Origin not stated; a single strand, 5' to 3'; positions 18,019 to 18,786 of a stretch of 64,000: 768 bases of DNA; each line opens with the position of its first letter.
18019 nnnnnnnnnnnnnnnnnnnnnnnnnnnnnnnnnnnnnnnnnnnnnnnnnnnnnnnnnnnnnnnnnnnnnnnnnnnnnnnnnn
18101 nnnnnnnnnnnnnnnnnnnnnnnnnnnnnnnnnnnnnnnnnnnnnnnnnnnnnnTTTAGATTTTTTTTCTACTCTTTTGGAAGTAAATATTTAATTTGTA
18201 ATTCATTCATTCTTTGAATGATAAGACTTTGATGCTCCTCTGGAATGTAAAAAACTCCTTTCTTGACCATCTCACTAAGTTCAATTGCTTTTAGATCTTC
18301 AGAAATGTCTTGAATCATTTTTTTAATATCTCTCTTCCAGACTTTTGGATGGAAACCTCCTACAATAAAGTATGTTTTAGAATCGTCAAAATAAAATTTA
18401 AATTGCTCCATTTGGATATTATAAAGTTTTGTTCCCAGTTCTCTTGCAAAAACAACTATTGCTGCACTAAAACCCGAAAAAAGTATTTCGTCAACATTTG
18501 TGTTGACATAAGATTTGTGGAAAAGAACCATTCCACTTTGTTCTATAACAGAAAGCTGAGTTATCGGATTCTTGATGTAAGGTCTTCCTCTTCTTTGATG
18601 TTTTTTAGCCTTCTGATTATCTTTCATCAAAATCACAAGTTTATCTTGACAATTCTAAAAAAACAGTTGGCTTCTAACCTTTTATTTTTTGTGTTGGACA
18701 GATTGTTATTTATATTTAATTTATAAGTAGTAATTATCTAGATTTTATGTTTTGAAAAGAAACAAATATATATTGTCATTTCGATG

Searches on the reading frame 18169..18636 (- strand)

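Call 26: search_protein_families(library=pfam, proteins=[window:18169-18636:-], max_evalue=0.001)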
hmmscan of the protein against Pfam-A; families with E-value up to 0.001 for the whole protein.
window:18169-18636:- (155 aa): 0 families

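Call 29: search_protein_families(library=pfam, proteins=[window:18169-18636:-], max_evalue=1)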
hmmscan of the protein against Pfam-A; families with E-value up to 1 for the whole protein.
window:18169-18636:- (155 aa): 1 family
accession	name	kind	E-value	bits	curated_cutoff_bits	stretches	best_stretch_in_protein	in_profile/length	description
PF11423.14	Repressor_Mnt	-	0.16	12.2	20.9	1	119-129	10-20/28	Regulatory protein Mnt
